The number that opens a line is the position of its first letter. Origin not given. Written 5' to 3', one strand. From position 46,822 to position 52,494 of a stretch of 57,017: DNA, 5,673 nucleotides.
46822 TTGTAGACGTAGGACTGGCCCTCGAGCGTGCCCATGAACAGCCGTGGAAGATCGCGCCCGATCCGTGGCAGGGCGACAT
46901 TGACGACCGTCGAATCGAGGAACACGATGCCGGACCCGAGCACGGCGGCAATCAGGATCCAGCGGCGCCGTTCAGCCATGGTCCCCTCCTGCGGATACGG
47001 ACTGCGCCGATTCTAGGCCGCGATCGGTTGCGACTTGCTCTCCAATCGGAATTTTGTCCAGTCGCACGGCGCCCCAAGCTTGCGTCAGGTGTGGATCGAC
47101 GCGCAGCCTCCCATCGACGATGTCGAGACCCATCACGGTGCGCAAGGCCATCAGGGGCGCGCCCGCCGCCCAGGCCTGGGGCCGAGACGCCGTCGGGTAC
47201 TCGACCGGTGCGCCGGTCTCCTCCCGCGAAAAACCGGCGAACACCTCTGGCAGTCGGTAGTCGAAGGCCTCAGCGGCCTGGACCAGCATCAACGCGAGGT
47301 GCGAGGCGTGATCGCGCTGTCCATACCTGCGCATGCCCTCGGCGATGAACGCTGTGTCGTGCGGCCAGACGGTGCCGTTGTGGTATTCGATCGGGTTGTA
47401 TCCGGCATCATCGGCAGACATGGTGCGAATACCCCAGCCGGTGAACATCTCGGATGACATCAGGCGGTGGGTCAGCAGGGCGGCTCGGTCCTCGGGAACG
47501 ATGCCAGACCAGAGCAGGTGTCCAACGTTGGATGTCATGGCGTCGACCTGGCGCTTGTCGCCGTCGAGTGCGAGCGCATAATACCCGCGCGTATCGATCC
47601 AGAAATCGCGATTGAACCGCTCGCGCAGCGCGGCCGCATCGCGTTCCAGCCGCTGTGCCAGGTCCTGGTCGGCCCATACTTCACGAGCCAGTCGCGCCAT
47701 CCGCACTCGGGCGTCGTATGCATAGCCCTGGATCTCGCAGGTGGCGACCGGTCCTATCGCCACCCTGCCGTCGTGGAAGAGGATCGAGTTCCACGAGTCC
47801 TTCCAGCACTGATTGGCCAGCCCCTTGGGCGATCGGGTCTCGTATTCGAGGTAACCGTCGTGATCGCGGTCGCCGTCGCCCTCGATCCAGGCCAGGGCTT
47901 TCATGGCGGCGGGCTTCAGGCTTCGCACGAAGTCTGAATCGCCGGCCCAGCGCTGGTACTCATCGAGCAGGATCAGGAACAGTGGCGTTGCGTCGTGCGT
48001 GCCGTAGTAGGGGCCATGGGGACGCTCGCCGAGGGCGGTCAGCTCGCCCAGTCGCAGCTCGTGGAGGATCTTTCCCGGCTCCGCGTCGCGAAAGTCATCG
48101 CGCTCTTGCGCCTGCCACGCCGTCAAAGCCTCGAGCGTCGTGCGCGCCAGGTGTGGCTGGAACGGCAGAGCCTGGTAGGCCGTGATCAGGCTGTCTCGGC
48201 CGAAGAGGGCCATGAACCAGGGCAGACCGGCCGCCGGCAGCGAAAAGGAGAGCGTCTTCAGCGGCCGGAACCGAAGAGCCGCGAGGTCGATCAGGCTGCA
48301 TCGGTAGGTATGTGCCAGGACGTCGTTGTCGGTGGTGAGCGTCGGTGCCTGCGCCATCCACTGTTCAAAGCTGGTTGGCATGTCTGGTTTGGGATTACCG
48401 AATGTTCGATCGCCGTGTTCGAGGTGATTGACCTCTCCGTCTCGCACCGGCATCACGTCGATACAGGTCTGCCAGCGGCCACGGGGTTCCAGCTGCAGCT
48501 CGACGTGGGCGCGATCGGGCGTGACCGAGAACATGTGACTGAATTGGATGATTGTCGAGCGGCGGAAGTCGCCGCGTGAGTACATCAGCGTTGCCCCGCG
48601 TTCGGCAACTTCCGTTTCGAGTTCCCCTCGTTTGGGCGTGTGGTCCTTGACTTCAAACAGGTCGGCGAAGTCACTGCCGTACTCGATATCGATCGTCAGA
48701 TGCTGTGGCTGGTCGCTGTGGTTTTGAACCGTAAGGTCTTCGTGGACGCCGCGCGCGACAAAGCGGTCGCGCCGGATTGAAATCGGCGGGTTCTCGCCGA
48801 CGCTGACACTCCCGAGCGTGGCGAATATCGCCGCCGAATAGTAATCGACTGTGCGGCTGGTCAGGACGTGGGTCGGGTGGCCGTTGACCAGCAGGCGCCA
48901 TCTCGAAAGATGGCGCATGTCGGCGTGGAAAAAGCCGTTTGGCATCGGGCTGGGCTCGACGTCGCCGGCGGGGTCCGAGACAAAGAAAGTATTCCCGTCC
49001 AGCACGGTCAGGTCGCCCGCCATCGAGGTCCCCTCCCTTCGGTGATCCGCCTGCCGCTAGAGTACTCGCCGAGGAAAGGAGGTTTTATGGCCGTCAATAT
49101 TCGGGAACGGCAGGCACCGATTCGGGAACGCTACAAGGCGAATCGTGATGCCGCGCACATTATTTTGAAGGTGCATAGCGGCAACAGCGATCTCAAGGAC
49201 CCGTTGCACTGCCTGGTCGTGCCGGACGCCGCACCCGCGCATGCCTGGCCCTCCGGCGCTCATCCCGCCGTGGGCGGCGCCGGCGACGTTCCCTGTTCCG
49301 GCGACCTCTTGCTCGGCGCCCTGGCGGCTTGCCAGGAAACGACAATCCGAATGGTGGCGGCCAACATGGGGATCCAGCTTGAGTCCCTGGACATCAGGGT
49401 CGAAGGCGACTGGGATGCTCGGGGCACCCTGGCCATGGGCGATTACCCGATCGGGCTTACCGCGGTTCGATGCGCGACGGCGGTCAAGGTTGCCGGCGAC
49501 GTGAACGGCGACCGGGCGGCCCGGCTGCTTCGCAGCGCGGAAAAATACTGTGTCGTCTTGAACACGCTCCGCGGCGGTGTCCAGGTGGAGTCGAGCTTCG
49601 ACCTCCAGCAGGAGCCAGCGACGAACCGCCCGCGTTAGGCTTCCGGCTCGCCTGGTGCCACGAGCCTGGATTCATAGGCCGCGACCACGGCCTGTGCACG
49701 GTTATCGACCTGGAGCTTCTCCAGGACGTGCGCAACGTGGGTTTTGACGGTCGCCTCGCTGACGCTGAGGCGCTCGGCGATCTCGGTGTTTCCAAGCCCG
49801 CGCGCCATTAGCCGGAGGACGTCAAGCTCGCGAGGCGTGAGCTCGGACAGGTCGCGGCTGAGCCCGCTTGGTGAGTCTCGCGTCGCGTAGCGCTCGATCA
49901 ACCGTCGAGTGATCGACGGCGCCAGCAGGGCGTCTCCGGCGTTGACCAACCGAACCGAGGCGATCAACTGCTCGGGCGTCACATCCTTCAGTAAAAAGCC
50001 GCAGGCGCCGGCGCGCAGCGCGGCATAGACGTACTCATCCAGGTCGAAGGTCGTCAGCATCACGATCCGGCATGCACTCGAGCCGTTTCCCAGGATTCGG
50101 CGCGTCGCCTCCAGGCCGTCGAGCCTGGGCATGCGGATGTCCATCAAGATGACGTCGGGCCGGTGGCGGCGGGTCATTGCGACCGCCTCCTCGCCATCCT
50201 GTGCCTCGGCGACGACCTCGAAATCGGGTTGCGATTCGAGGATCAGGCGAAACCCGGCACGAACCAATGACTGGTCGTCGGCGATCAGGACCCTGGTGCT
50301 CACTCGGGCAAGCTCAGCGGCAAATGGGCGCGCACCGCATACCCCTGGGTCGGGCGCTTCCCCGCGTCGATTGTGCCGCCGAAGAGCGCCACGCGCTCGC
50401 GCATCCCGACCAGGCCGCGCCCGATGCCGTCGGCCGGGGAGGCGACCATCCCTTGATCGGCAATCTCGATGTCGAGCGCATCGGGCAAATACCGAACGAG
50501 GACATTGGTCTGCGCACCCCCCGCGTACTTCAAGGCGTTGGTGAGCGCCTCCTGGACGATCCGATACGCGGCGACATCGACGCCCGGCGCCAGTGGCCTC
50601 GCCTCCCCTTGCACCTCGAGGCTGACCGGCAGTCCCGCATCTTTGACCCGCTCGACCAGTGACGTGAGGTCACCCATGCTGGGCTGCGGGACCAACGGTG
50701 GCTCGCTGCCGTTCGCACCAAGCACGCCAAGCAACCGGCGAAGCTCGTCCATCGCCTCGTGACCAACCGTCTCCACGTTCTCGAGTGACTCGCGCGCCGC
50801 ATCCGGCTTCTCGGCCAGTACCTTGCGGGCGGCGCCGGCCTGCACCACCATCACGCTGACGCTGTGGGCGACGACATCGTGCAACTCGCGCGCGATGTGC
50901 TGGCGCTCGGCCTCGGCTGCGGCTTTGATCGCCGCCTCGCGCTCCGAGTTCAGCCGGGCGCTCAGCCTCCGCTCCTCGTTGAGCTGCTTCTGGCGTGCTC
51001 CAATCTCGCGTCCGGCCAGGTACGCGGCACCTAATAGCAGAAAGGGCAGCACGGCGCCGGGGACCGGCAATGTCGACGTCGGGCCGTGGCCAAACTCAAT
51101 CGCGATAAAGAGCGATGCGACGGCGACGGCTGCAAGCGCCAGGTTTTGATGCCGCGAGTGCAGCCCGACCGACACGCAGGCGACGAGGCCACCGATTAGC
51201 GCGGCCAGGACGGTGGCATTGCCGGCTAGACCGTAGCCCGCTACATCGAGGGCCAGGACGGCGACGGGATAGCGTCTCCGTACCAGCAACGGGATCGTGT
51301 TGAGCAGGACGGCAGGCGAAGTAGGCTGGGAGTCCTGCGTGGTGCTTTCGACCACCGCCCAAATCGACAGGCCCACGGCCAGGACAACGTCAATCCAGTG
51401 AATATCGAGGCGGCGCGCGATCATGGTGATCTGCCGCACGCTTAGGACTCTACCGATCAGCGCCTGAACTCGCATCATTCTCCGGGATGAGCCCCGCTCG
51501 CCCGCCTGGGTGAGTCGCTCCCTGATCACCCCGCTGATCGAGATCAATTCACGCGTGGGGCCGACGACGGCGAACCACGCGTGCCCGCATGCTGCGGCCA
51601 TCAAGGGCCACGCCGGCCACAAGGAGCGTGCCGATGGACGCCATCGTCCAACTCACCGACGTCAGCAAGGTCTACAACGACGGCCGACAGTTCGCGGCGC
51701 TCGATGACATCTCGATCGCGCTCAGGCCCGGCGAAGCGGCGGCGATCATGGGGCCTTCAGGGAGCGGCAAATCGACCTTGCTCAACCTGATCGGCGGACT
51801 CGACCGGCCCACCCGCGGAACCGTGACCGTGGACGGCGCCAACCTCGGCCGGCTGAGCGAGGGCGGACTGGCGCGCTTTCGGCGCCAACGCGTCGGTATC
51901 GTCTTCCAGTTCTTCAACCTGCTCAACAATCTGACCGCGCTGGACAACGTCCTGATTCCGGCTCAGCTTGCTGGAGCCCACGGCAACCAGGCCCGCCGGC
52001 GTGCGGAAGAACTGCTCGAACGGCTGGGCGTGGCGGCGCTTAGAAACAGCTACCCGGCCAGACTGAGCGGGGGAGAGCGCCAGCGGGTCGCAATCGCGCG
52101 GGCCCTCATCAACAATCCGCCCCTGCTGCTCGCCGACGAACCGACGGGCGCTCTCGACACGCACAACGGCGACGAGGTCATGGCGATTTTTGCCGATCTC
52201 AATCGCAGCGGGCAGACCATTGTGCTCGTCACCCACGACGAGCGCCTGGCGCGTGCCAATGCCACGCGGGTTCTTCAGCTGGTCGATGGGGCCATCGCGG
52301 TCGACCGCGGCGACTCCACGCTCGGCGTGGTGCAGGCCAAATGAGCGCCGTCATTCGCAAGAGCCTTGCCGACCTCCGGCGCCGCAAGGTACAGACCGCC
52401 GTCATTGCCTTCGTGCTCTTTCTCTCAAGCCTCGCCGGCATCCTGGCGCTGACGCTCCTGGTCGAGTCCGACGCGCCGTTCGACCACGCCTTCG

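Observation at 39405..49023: Six-gene coupled operon joining a cyclase-STAND-TPR protein, a stand-alone cNMP-binding protein and two flavoprotein reductases: candidate undescribed second-messenger and redox module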

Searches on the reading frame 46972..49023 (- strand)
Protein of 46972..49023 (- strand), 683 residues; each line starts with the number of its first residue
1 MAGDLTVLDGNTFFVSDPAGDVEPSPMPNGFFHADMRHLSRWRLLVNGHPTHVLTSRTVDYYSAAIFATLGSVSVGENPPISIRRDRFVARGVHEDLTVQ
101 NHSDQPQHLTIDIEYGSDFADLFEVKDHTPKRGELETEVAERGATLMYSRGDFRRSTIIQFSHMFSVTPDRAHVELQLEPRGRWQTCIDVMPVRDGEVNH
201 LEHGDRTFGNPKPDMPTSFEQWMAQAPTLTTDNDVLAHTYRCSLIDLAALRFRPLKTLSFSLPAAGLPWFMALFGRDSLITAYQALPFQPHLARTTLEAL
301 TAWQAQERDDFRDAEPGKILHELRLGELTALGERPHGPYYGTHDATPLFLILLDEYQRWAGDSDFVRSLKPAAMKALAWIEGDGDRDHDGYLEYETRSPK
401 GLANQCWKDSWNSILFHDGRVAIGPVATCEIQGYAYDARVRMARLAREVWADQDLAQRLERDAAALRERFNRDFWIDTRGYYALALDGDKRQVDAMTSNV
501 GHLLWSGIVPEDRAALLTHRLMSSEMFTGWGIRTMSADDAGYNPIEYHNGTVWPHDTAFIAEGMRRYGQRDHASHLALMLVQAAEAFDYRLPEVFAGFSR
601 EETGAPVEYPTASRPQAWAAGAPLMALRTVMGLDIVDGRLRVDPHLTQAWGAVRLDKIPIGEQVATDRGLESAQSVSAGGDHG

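Call 3: search_protein_families(library=pfam, proteins=[window:46972-49023:-], max_evalue=0.01)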
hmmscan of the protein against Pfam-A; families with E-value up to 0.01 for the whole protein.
window:46972-49023:- (683 aa): 4 families
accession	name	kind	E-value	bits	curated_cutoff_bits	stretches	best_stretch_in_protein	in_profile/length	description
PF14742.11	GDE_N_bis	-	1.4e-45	155.8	22.1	1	9-188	3-193/194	N-terminal domain of (some) glycogen debranching enzymes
PF22422.2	MGH1-like_GH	-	3.2e-16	60.3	27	1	277-586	8-330/356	Mannosylglycerate hydrolase MGH1-like glycoside hydrolase domain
PF06202.20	GDE_C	-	5.4e-12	45.8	21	1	335-621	72-363/367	Amylo-alpha-1,6-glucosidase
PF01204.24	Trehalase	-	0.0001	21.8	21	1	435-584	313-462/512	Trehalase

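Call 4: search_protein_families(library=ncbifam, proteins=[window:46972-49023:-], max_evalue=0.01)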
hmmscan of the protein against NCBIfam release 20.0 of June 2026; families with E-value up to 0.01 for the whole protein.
window:46972-49023:- (683 aa): 1 family
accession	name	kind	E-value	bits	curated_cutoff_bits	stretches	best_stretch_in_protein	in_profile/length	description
NF007525.0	PRK10137.1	equivalog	5.2e-06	24.9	625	1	369-587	516-749/790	alpha-glucosidase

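Call 71: search_protein_families(library=padloc, proteins=[window:46972-49023:-], max_evalue=0.001)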
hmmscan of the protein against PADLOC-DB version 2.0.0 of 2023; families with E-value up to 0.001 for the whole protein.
window:46972-49023:- (683 aa): 0 families

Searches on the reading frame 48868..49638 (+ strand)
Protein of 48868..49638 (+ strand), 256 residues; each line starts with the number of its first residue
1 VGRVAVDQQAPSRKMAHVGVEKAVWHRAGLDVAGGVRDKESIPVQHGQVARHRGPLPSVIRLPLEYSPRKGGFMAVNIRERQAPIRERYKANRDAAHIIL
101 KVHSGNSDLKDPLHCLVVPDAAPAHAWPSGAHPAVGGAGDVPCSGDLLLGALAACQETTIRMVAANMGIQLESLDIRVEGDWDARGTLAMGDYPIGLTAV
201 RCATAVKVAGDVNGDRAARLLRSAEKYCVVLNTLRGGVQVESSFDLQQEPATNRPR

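Call 13: search_protein_families(library=pfam, proteins=[window:48868-49638:+], max_evalue=0.001)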
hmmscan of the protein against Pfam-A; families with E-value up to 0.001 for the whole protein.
window:48868-49638:+ (256 aa): 1 family
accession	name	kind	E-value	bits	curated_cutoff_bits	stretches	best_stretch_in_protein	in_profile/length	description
PF02566.24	OsmC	-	2.6e-20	73.1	27.5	1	138-242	2-99/100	OsmC-like protein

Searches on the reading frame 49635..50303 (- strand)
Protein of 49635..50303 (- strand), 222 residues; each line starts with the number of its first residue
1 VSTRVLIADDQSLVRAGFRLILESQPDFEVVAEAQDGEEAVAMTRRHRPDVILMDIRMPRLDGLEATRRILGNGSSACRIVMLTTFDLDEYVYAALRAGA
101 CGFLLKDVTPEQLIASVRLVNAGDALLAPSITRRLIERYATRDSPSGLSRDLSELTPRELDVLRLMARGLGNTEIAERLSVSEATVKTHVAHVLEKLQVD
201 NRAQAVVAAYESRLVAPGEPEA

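Call 13: search_protein_families(library=pfam, proteins=[window:49635-50303:-], max_evalue=0.001)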
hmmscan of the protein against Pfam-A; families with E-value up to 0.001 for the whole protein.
window:49635-50303:- (222 aa): 5 families
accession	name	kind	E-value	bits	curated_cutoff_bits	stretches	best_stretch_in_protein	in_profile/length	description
PF00072.30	Response_reg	-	6.7e-30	104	30.2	1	5-117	1-110/111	Response regulator receiver domain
PF00196.25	GerE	-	6.7e-21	74.1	23.5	1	154-209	2-57/57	Bacterial regulatory proteins, luxR family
PF08281.18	Sigma70_r4_2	-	4.6e-07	29.8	25.7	1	152-197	8-54/54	Sigma-70, region 4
PF04545.22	Sigma70_r4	-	1.1e-05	25.3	24.1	1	152-198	2-49/50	Sigma-70, region 4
PF13384.12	HTH_23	-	0.00017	21.7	24.6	0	160-187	8-35/50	Homeodomain-like domain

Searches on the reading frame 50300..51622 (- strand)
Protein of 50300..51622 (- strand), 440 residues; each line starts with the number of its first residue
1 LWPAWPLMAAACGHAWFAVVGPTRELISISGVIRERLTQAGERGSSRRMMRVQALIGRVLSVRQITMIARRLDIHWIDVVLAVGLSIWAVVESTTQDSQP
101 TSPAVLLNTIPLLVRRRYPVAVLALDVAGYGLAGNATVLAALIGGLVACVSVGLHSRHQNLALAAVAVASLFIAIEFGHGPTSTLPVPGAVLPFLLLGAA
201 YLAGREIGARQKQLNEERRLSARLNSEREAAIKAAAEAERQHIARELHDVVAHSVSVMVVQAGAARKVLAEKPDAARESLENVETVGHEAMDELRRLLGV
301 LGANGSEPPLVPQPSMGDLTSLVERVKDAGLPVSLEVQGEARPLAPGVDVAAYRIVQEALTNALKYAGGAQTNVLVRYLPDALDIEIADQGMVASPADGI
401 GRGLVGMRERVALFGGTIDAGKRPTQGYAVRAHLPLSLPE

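Call 13: search_protein_families(library=pfam, proteins=[window:50300-51622:-], max_evalue=0.001)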
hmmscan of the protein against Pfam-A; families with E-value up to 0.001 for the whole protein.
window:50300-51622:- (440 aa): 3 families
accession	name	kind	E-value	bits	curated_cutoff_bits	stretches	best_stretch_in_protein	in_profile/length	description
PF07730.19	HisKA_3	-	2.1e-20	73.5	24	1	239-301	1-63/68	Histidine kinase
PF02518.31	HATPase_c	-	4.4e-09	37.2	26.4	1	350-437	4-110/111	Histidine kinase-, DNA gyrase B-, and HSP90-like ATPase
PF23539.1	DUF7134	-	4e-06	27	27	1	75-209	10-153/155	Domain of unknown function (DUF7134)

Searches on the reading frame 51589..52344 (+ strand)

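Call 13: search_protein_families(library=pfam, proteins=[window:51589-52344:+], max_evalue=0.001)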
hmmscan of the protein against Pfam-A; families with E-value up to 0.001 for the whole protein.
window:51589-52344:+ (251 aa): 5 families
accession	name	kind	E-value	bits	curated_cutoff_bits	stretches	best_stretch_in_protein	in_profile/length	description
PF00005.33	ABC_tran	-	1.2e-37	130.1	25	1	38-186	1-136/137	ABC transporter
PF02463.25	SMC_N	-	5.2e-07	29.8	40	0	157-226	135-208/220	RecF/RecN/SMC N terminal domain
PF13555.12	AAA_29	-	0.00012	22.2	27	1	42-65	16-39/61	P-loop containing region of AAA domain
PF13304.12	AAA_21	-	0.00019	22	27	0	51-87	2-41/304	AAA domain, putative AbiEii toxin, Type IV TA system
PF03193.22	RsgA_GTPase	-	0.00059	20.1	30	1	32-70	91-128/174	RsgA GTPase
